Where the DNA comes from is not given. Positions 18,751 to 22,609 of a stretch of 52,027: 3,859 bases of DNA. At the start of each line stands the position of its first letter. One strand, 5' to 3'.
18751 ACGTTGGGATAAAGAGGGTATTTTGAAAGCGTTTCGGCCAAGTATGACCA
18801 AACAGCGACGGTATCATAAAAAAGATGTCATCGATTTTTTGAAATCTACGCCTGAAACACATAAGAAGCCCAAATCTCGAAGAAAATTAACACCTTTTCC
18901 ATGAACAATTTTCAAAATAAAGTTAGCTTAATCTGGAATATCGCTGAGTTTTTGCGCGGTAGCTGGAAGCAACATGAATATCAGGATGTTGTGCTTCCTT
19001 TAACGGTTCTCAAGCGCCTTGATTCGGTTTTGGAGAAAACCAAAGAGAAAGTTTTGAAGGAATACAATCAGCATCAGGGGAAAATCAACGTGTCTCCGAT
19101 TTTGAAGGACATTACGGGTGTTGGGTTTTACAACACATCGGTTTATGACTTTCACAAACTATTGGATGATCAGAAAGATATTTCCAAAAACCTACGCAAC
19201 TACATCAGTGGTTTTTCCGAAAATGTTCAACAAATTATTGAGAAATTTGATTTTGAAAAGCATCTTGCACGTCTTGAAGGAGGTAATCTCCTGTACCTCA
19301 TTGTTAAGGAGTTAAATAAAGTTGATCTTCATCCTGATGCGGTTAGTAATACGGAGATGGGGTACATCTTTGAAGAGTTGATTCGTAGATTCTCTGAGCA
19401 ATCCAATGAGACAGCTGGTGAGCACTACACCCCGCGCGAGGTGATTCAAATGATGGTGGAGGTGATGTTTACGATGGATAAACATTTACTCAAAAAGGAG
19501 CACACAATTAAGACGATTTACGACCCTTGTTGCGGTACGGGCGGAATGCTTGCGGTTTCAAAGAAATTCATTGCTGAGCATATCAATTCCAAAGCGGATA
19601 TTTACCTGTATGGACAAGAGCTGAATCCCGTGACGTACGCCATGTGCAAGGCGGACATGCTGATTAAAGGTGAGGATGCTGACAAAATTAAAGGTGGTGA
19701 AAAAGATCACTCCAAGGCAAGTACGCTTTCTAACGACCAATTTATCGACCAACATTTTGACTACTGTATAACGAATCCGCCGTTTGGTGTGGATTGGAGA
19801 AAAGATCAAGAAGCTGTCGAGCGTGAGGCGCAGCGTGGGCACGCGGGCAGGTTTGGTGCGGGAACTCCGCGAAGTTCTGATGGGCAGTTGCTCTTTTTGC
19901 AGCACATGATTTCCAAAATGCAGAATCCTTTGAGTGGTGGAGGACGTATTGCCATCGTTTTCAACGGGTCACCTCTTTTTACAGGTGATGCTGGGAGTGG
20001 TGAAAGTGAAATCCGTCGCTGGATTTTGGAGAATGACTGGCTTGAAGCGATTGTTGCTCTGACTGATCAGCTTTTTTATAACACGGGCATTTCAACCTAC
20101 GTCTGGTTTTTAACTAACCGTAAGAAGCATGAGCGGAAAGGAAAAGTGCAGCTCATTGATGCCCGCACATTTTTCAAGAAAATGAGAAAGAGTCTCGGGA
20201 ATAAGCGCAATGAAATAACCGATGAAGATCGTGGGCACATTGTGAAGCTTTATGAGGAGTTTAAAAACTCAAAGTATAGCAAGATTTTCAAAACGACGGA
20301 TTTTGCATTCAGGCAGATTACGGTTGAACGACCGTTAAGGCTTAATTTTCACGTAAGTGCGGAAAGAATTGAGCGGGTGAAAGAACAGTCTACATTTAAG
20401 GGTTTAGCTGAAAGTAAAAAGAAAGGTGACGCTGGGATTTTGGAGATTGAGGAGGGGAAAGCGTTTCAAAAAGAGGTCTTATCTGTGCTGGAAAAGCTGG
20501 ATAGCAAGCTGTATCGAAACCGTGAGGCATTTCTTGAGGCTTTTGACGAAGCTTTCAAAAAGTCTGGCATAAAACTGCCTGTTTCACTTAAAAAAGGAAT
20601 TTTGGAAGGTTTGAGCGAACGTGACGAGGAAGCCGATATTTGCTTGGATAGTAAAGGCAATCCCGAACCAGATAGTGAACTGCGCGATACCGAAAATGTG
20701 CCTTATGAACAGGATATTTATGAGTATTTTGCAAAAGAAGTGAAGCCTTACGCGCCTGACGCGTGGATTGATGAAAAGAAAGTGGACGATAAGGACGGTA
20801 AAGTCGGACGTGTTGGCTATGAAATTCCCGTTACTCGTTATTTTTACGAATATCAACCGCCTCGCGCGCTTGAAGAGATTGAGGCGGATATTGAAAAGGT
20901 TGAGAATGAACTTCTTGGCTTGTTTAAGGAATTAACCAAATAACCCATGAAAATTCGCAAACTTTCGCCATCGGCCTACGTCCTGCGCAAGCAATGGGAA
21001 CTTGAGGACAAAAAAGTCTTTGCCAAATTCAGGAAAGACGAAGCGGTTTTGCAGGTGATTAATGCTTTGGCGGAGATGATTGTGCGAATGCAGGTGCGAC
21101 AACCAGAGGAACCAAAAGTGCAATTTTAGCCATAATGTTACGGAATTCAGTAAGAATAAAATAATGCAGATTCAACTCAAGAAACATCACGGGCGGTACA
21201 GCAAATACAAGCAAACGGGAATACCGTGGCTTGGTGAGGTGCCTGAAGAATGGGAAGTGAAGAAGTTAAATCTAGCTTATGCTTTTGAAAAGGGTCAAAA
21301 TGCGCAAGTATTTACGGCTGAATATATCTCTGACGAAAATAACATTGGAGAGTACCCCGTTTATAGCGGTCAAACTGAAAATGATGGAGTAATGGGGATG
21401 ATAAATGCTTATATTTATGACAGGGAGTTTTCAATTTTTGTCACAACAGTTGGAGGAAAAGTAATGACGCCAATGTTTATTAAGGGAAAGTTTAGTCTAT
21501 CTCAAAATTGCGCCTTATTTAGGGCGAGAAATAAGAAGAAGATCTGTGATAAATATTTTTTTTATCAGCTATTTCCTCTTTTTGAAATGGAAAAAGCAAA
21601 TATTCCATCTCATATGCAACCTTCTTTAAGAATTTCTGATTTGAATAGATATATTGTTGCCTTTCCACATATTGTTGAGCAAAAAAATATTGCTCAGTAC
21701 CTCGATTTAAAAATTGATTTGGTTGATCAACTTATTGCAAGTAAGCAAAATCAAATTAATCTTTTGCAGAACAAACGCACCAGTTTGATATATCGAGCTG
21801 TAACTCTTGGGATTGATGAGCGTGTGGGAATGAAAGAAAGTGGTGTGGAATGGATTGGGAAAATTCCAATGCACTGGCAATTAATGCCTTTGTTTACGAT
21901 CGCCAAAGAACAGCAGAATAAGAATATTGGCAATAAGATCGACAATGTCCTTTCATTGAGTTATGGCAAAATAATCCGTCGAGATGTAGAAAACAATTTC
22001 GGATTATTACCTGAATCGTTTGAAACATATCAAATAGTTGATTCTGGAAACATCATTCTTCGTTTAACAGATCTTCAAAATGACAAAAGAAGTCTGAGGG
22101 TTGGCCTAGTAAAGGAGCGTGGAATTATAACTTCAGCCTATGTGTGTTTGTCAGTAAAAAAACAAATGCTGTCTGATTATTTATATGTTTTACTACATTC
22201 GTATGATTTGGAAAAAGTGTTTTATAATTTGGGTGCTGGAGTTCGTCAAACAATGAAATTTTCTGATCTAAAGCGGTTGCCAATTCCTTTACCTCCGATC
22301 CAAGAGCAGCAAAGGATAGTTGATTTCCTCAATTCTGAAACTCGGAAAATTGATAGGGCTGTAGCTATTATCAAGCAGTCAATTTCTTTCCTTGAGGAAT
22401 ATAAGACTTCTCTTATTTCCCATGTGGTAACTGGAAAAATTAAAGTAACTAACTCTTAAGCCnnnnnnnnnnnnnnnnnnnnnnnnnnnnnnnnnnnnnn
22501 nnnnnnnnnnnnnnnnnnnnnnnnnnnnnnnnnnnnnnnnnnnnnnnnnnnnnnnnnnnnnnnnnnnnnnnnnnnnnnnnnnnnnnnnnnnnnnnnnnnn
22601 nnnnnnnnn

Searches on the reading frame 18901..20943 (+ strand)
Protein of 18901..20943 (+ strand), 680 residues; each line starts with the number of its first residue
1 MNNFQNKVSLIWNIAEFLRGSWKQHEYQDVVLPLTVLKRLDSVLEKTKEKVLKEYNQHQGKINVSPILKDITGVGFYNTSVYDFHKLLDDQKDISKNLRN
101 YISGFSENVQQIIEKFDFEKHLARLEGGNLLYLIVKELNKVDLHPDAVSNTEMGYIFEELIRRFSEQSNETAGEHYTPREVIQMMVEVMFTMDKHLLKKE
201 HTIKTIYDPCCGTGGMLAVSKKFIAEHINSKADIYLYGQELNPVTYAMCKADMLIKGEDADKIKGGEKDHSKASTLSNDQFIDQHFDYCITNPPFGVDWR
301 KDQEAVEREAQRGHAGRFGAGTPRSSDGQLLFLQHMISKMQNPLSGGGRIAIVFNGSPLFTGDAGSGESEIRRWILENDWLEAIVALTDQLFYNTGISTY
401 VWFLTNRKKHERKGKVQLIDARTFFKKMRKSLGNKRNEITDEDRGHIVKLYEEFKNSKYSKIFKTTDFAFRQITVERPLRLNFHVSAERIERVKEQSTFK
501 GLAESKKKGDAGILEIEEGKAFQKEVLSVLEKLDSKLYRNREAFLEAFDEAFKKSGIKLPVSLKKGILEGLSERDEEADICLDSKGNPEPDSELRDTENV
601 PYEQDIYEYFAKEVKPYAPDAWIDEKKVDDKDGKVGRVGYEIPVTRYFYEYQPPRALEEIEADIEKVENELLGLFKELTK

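Call 40: search_protein_families(library=pfam, proteins=[window:18901-20943:+])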
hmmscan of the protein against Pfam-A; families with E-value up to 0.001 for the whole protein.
window:18901-20943:+ (680 aa): 4 families
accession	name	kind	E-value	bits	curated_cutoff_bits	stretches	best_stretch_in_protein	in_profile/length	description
PF02384.22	N6_Mtase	-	5.1e-68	230.1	20.4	1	152-462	5-284/311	N-6 DNA Methylase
PF12161.14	HsdM_N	-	1.1e-22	81.6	24.5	1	9-137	3-134/135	HsdM N-terminal domain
PF07669.17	Eco57I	-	4e-07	30.7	25.3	1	259-390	38-169/171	Eco57I restriction-modification methylase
PF11599.14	AviRa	-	0.00019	21.4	25.7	1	182-219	32-68/232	RRNA methyltransferase AviRa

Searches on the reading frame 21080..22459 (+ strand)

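Call 40: search_protein_families(library=pfam, proteins=[window:21080-22459:+])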
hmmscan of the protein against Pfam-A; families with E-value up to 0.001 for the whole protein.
window:21080-22459:+ (459 aa): 1 family
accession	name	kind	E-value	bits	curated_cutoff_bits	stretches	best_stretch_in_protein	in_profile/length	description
PF01420.25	Methylase_S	-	6.7e-24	85.4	22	2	55-227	1-167/168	Type I restriction modification DNA specificity domain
